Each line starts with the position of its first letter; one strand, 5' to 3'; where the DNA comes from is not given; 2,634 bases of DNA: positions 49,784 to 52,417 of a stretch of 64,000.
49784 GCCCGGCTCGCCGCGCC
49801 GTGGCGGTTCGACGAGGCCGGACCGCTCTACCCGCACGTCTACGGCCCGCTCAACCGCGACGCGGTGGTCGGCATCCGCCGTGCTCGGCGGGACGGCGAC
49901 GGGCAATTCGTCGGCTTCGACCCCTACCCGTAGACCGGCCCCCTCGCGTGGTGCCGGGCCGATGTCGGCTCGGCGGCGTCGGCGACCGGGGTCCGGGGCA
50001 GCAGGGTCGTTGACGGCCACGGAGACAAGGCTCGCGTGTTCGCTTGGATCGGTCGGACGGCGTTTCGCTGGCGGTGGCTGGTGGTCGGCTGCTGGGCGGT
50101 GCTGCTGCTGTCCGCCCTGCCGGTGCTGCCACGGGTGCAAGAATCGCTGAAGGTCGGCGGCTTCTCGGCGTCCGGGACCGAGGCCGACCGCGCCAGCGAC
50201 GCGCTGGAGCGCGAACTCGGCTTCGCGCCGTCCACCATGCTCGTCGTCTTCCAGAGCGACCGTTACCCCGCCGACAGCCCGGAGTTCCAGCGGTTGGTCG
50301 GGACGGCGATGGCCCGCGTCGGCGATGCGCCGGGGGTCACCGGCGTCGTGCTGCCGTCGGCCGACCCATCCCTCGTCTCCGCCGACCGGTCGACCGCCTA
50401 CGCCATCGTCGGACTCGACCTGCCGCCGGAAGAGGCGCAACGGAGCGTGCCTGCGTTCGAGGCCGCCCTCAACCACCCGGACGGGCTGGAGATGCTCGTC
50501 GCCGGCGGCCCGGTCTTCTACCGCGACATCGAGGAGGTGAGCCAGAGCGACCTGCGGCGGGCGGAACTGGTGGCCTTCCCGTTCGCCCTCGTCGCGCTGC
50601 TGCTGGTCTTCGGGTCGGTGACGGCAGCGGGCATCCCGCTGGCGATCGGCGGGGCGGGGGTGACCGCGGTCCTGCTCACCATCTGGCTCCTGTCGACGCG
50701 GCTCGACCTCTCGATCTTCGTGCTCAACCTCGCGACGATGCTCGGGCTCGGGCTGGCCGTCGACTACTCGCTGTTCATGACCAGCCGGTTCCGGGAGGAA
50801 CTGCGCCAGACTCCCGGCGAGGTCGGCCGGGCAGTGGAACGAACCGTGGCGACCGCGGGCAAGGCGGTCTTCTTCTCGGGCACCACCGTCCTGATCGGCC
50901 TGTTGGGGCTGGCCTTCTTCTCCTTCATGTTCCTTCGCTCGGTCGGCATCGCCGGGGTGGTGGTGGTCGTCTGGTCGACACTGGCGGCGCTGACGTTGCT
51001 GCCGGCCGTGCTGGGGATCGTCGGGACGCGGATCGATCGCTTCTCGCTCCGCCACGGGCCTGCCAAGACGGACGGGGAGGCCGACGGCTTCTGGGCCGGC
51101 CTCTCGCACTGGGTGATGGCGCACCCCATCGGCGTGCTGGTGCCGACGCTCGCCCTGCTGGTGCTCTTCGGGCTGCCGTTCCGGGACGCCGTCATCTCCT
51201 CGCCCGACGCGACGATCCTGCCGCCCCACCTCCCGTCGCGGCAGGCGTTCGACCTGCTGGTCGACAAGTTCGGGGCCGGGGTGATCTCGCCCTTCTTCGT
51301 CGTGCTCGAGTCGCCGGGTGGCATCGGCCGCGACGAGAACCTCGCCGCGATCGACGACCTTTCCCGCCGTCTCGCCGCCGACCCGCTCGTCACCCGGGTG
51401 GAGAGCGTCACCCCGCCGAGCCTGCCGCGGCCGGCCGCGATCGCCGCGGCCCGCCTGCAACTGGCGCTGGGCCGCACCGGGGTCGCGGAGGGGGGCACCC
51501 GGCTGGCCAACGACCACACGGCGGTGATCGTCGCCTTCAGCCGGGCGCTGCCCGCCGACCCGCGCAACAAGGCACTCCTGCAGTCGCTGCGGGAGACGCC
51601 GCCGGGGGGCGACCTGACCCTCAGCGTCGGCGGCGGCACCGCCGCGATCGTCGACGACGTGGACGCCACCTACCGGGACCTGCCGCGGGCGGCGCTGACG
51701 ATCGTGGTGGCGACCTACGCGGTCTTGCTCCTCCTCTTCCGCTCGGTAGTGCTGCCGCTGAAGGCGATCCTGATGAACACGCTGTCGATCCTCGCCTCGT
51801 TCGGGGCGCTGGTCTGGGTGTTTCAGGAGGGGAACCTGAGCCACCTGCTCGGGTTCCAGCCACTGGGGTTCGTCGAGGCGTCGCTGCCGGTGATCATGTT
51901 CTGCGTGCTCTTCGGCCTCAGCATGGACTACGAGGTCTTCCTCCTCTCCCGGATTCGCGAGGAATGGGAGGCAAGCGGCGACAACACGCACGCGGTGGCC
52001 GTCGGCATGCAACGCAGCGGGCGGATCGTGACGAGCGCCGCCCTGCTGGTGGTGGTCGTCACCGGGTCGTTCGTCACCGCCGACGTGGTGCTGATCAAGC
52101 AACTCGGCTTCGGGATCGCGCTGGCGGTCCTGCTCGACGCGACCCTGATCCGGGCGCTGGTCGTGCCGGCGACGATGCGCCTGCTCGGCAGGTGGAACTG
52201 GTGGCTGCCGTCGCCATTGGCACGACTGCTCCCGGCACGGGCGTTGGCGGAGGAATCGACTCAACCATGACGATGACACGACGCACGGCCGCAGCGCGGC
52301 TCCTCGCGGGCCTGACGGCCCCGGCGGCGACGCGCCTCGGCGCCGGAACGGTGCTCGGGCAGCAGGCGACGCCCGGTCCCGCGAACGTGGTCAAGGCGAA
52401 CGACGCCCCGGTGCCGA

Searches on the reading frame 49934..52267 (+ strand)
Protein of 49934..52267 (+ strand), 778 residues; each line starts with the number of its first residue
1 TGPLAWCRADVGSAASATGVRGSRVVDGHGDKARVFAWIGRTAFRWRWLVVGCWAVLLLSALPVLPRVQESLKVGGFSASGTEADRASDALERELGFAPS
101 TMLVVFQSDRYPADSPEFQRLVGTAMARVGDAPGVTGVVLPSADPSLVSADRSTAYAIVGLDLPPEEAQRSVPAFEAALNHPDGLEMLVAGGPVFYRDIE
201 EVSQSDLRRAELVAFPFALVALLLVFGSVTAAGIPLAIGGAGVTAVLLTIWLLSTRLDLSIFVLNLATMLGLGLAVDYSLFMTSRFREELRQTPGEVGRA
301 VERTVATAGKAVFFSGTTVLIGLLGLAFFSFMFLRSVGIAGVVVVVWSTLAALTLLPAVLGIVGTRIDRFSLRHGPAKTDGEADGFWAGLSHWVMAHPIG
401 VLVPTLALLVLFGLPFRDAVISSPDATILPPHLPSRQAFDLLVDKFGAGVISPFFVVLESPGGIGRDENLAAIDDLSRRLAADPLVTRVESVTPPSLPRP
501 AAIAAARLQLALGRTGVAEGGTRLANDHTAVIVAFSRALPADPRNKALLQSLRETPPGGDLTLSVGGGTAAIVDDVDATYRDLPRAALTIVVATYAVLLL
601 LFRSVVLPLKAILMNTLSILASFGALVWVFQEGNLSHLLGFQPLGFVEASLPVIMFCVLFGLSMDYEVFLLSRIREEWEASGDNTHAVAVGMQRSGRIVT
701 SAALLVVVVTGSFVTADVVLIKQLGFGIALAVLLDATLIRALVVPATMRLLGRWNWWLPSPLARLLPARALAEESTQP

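Call 64: search_protein_families(library=pfam, proteins=[window:49934-52267:+], max_evalue=0.00001)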
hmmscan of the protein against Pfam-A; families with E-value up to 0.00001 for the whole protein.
window:49934-52267:+ (778 aa): 1 family
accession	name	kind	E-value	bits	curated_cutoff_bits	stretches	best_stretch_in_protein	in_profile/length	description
PF03176.21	MMPL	-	5.2e-87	292.3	20.5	2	80-394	5-326/333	MMPL family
